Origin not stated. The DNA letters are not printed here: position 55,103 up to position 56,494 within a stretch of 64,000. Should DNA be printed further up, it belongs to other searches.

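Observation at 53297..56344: Split sulfo/phosphono-pyruvate-decarboxylase-like TPP enzyme with methyltransferase and radical-SAM-like partner, no PEP mutase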

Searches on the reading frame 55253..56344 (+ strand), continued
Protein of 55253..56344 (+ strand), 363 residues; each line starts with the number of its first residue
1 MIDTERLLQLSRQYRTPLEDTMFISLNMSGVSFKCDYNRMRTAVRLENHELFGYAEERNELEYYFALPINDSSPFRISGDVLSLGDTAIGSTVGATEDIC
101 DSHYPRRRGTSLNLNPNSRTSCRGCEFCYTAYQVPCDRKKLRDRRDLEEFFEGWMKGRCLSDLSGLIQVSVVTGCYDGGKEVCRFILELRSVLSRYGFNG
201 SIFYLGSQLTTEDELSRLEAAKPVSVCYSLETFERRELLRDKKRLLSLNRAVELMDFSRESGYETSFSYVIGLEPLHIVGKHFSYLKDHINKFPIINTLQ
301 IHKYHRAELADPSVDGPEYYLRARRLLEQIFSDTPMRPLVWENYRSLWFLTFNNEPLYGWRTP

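Call 90: find_encoding_contigs(protein=P0410, flank=8000, max_places=2)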
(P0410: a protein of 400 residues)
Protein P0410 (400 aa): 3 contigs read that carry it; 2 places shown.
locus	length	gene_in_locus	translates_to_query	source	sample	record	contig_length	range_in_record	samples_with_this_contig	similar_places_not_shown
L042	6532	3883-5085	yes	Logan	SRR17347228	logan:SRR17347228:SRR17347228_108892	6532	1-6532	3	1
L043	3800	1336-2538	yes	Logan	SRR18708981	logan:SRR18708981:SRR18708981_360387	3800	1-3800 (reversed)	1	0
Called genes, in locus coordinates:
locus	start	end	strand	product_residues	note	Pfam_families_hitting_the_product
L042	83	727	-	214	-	PF00440:TetR_N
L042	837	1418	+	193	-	PF18899:DUF5655, PF08818:DUF1801, PF13376:OmdA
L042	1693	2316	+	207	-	-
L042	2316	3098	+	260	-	PF13489:Methyltransf_23 (weak), PF07021:MetW (weak), PF13649:Methyltransf_25, PF13847:Methyltransf_31, PF08241:Methyltransf_11, PF08242:Methyltransf_12 (weak)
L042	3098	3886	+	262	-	-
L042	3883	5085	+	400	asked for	-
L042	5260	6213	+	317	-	PF13650:Asp_protease_2 (faint)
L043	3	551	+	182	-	?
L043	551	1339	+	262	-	-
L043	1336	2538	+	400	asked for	-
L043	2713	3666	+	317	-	PF13650:Asp_protease_2 (faint)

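Call 105: find_related_loci(query=A5, collection=viral_contigs, flank=8000)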
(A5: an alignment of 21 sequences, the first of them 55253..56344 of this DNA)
Query A5 (363 aa) in viral_contigs; peptide patterns used: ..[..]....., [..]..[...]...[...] (x = any residue, [..] = any of these).
10 stretches matched a pattern, but none encodes a relative of the query by tblastn (E <= 1e-3).

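Call 106: search_dna_similar(query=window:55253-56344:+, collection=plasmids, mode=protein, max_evalue=0.00001)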
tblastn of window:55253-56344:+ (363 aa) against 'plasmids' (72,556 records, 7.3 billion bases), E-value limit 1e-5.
Records with a match: 39; places in all: 40; records where one place covers at least 80% of the query: 38.
Best place of each record, by identity: <60% 39.
By first word of the organism name: Clostridium 30; Streptomyces 5; Nocardia 3; Mycobacterium 1.
By predicted mobility (MOB-suite, as given by PLSDB): mobilizable 35; non-mobilizable 4.
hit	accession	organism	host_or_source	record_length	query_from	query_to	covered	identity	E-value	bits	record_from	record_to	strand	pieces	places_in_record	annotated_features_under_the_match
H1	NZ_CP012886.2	Mycobacterium intracellulare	sputum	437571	2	361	99%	29.8%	1e-35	145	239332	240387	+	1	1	hypothetical protein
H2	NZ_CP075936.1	Clostridium perfringens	feces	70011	1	361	99%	29.5%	3e-43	167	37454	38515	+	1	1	hypothetical protein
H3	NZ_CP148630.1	Clostridium perfringens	Homo sapiens,single cell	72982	1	361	99%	29.5%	3e-43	167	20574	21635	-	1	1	hypothetical protein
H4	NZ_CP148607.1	Clostridium perfringens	Homo sapiens,single cell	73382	1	361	99%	29.5%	3e-43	167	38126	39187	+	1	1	hypothetical protein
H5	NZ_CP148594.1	Clostridium perfringens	-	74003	1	361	99%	29.5%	3e-43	167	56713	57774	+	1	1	hypothetical protein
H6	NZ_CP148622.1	Clostridium perfringens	Homo sapiens,single cell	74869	1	361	99%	29.5%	3e-43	167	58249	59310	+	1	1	hypothetical protein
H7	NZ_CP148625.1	Clostridium perfringens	Homo sapiens,single cell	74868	1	361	99%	29.5%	3e-43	167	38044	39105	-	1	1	hypothetical protein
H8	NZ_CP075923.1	Clostridium perfringens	feces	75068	1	361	99%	29.5%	3e-43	167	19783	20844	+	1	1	hypothetical protein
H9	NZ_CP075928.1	Clostridium perfringens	feces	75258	1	361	99%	29.5%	3e-43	167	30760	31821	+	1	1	hypothetical protein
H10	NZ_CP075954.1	Clostridium perfringens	Rabbit meat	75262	1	361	99%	29.5%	3e-43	167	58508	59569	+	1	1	hypothetical protein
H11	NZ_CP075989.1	Clostridium perfringens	feces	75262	1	361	99%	29.5%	3e-43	167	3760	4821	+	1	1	hypothetical protein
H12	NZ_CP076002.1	Clostridium perfringens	Antibiotic associated diarrhea, human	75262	1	361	99%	29.5%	3e-43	167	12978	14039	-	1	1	hypothetical protein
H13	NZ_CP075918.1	Clostridium perfringens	sludge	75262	1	361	99%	29.5%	3e-43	167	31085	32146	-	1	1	hypothetical protein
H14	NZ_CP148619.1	Clostridium perfringens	Homo sapiens,single cell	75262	1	361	99%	29.5%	3e-43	167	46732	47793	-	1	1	hypothetical protein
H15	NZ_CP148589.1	Clostridium perfringens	Homo sapiens,single cell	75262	1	361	99%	29.5%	3e-43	167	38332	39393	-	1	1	hypothetical protein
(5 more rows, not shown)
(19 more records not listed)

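Call 107: search_dna_similar(query=window:55253-56344:+, collection=phages, mode=protein, max_evalue=0.00001)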
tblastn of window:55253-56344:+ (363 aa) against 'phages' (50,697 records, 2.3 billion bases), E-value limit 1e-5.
No match.

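Call 108: get_annotated_region(hit=H10, flank=9000)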
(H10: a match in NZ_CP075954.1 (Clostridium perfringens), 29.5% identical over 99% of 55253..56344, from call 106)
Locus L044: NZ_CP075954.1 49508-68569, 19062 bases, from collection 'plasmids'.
description: Clostridium perfringens strain 721/84 plasmid pCP721-84_1
organism: Clostridium perfringens (NCBI taxid 1502)
taxonomy: Bacteria; Bacillota; Clostridia; Eubacteriales; Clostridiaceae; Clostridium; Clostridium perfringens
host: -; source: Rabbit meat; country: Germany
typing (MOB-suite, as given by PLSDB): mobilizable; replicon rep_cluster_1519; relaxase MOBM
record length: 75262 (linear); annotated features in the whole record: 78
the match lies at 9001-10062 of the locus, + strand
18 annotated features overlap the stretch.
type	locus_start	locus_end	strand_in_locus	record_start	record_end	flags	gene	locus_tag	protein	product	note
CDS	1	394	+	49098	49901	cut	-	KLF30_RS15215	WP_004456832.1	ABC-2 family transporter protein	-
CDS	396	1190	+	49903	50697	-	-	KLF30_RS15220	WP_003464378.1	ABC-2 family transporter protein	-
CDS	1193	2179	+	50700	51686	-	-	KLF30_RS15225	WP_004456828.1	ATP-binding cassette domain-containing protein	-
CDS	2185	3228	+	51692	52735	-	-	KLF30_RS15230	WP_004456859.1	BtrH N-terminal domain-containing protein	-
CDS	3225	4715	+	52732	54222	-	-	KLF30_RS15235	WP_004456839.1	class I adenylate-forming enzyme family protein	-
CDS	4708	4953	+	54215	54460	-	-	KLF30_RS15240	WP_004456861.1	acyl carrier protein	GO:0006633 - fatty acid biosynthetic process [Evidence IEA]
CDS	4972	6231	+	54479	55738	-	-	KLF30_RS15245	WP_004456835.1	hypothetical protein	-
CDS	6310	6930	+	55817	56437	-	-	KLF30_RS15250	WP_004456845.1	HAD family hydrolase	-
CDS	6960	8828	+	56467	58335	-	-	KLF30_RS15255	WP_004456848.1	amino acid adenylation domain-containing protein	-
CDS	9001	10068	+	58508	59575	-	-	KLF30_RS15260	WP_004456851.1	hypothetical protein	-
CDS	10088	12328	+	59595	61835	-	-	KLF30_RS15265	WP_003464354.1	phosphoketolase family protein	-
CDS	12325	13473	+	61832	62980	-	-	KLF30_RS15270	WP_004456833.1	PHP domain-containing protein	-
CDS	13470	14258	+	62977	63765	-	-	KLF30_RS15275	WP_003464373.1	class I SAM-dependent methyltransferase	-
CDS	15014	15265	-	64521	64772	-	-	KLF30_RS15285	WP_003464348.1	hypothetical protein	-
CDS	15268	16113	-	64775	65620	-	-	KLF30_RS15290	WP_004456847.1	ParM/StbA family protein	GO:0030541 - plasmid partitioning [Evidence IEA]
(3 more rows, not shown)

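Call 109: get_annotated_region(hit=H1, flank=9000)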
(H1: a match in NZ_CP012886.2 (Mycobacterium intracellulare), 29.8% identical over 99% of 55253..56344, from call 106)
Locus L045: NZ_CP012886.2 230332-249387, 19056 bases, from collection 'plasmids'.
description: Mycobacterium intracellulare subsp. chimaera strain AH16 plasmid unnamed1, complete sequence
organism: Mycobacterium intracellulare (NCBI taxid 222805)
taxonomy: Bacteria; Actinomycetota; Actinomycetes; Mycobacteriales; Mycobacteriaceae; Mycobacterium; Mycobacterium intracellulare
host: -; source: sputum; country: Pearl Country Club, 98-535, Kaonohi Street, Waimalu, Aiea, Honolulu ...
typing (MOB-suite, as given by PLSDB): mobilizable; relaxase MOBP
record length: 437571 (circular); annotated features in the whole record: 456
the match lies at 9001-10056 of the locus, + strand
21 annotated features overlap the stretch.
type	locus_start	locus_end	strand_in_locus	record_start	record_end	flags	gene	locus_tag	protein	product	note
CDS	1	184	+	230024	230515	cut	-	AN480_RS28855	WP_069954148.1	HNH endonuclease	-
CDS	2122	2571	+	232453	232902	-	-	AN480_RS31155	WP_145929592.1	hypothetical protein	-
CDS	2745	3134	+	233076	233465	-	-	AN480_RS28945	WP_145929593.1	hypothetical protein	-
CDS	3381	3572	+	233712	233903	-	-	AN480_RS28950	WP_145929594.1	hypothetical protein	-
CDS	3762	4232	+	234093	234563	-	-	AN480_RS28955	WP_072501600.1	hypothetical protein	-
CDS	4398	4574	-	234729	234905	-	-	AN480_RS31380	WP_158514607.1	hypothetical protein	-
CDS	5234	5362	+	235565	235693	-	-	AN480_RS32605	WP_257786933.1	hypothetical protein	-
CDS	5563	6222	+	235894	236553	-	-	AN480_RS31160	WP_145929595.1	hypothetical protein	-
CDS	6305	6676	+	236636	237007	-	-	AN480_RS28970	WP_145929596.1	hypothetical protein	-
CDS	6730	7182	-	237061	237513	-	-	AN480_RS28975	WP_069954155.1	hypothetical protein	-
CDS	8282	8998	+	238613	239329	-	-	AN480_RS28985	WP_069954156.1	GGDEF domain-containing protein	-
CDS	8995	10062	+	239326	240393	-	-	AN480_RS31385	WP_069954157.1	hypothetical protein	-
CDS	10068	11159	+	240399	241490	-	-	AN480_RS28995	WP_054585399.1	enolase C-terminal domain-like protein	-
CDS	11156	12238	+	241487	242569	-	-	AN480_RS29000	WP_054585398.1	HAD family hydrolase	-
CDS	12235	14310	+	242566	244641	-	-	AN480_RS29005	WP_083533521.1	hypothetical protein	-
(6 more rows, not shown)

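Call 110: search_dna_similar(query=window:55253-56344:+, collection=plasmids, mode=protein, max_evalue=0.00001, max_rows=45, rows=spread)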
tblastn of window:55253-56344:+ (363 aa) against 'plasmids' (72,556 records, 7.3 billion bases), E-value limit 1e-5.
Records with a match: 39; places in all: 40; records where one place covers at least 80% of the query: 38.
Best place of each record, by identity: <60% 39.
By first word of the organism name: Clostridium 30; Streptomyces 5; Nocardia 3; Mycobacterium 1.
By predicted mobility (MOB-suite, as given by PLSDB): mobilizable 35; non-mobilizable 4.
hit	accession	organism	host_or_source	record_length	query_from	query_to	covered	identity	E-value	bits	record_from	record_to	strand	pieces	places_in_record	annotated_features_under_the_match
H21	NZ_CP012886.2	Mycobacterium intracellulare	sputum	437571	2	361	99%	29.8%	1e-35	145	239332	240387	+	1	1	hypothetical protein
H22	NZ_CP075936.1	Clostridium perfringens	feces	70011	1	361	99%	29.5%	3e-43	167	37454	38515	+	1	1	hypothetical protein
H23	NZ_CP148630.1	Clostridium perfringens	Homo sapiens,single cell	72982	1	361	99%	29.5%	3e-43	167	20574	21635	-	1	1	hypothetical protein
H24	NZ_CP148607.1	Clostridium perfringens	Homo sapiens,single cell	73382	1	361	99%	29.5%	3e-43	167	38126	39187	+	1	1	hypothetical protein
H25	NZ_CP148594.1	Clostridium perfringens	-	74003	1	361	99%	29.5%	3e-43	167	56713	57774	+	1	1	hypothetical protein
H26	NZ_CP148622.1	Clostridium perfringens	Homo sapiens,single cell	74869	1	361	99%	29.5%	3e-43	167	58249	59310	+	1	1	hypothetical protein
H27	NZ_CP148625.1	Clostridium perfringens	Homo sapiens,single cell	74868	1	361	99%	29.5%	3e-43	167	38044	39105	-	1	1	hypothetical protein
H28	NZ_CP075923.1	Clostridium perfringens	feces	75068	1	361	99%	29.5%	3e-43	167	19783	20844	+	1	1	hypothetical protein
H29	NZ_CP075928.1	Clostridium perfringens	feces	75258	1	361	99%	29.5%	3e-43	167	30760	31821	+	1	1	hypothetical protein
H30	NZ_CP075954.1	Clostridium perfringens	Rabbit meat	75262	1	361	99%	29.5%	3e-43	167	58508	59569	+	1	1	hypothetical protein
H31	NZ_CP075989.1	Clostridium perfringens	feces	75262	1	361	99%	29.5%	3e-43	167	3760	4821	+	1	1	hypothetical protein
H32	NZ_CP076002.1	Clostridium perfringens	Antibiotic associated diarrhea, human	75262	1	361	99%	29.5%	3e-43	167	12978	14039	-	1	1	hypothetical protein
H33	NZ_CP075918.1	Clostridium perfringens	sludge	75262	1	361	99%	29.5%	3e-43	167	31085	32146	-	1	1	hypothetical protein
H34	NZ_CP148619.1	Clostridium perfringens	Homo sapiens,single cell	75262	1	361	99%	29.5%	3e-43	167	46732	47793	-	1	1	hypothetical protein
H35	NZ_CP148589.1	Clostridium perfringens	Homo sapiens,single cell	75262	1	361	99%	29.5%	3e-43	167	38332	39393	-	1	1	hypothetical protein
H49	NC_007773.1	Clostridium perfringens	-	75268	1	361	99%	29.5%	3e-43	167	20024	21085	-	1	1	hypothetical protein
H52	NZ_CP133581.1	Nocardia farcinica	stool,stool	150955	3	361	99%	29.3%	9e-35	142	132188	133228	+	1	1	radical SAM protein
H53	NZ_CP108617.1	Streptomyces avidinii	-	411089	3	357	98%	28.9%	1e-36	148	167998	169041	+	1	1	hypothetical protein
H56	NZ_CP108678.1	Streptomyces sp. NBC_01216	-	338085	1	361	99%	28.0%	3e-32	135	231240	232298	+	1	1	radical SAM protein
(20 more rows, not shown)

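Call 111: get_annotated_region(hit=H53, flank=9000)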
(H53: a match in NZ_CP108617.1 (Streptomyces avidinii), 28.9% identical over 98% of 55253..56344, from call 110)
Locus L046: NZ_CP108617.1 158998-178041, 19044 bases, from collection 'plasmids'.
description: Streptomyces avidinii strain NBC_01157 plasmid unnamed1, complete sequence
organism: Streptomyces avidinii (NCBI taxid 1895)
taxonomy: Bacteria; Actinomycetota; Actinomycetes; Kitasatosporales; Streptomycetaceae; Streptomyces; Streptomyces avidinii
host: -; source: -; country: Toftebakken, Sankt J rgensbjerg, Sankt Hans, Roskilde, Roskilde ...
typing (MOB-suite, as given by PLSDB): non-mobilizable
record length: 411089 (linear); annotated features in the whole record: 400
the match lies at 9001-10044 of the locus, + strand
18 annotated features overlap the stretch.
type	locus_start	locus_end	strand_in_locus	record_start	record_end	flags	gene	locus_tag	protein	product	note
CDS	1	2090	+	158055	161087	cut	cas3u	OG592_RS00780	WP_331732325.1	type I-U CRISPR-associated helicase/endonuclease Cas3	GO:0043571 - maintenance of CRISPR repeat elements [Evidence IEA]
CDS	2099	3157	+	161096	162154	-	-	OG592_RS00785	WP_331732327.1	hypothetical protein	-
CDS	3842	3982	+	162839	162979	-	-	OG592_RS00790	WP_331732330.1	hypothetical protein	-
CDS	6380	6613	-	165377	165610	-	-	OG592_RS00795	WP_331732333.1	DUF397 domain-containing protein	-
CDS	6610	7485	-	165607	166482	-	-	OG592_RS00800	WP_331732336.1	helix-turn-helix transcriptional regulator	-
CDS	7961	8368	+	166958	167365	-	-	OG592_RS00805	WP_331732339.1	ATP-binding protein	-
CDS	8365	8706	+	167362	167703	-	-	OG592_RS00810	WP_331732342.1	hypothetical protein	-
CDS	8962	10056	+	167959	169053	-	-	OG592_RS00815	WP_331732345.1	hypothetical protein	-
CDS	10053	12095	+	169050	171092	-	-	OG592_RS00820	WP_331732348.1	hypothetical protein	-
CDS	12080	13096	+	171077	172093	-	-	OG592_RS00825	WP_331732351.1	enolase C-terminal domain-like protein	-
CDS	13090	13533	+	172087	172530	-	-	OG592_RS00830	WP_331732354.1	hypothetical protein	-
CDS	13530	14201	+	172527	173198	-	-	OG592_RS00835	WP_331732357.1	HAD family hydrolase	-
CDS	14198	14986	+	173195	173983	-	-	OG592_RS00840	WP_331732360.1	class I SAM-dependent methyltransferase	-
CDS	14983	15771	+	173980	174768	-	-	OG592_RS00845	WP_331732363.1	creatininase family protein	-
CDS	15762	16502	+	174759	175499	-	-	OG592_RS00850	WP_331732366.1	phytanoyl-CoA dioxygenase family protein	-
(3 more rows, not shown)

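Call 112: get_annotated_region(hit=H52, flank=9000)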
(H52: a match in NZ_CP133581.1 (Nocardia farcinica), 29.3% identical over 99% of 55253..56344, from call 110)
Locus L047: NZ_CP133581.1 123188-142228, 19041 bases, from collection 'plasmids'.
description: Nocardia farcinica strain HB204 plasmid unnamed1, complete sequence
organism: Nocardia farcinica (NCBI taxid 37329)
taxonomy: Bacteria; Actinomycetota; Actinomycetes; Mycobacteriales; Nocardiaceae; Nocardia; Nocardia farcinica
host: -; source: stool,stool; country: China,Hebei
typing (MOB-suite, as given by PLSDB): mobilizable; relaxase MOBP
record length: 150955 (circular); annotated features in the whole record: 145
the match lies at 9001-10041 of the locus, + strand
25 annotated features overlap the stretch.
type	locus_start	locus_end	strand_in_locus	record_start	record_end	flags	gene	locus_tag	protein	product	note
CDS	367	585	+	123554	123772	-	-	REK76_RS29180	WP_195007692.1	hypothetical protein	-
CDS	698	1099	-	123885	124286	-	-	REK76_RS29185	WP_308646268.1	DUF397 domain-containing protein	-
CDS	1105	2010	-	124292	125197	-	-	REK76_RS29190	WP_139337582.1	helix-turn-helix transcriptional regulator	-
CDS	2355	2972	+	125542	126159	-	-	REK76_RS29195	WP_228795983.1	hypothetical protein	-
CDS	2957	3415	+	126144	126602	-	-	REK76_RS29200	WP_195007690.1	hypothetical protein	-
CDS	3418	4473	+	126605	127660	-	-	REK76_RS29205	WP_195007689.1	nucleoside hydrolase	-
CDS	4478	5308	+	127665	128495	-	-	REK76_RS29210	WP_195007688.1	hypothetical protein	-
CDS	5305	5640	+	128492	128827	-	-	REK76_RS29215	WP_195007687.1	hypothetical protein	-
CDS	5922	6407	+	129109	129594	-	-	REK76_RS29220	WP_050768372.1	hypothetical protein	-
CDS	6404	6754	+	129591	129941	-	-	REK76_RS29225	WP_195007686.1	hypothetical protein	-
CDS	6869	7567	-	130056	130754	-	pyrF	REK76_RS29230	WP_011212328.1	orotidine-5'-phosphate decarboxylase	GO:0009220 - pyrimidine ribonucleotide biosynthetic process [Evidence IEA]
CDS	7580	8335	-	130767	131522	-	-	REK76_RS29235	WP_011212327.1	GntR family transcriptional regulator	-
CDS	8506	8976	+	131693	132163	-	-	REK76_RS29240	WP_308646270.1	hypothetical protein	-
CDS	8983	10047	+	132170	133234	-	-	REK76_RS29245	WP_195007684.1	radical SAM protein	-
CDS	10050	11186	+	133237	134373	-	-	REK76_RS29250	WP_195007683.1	mandelate racemase/muconate lactonizing enzyme family protein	-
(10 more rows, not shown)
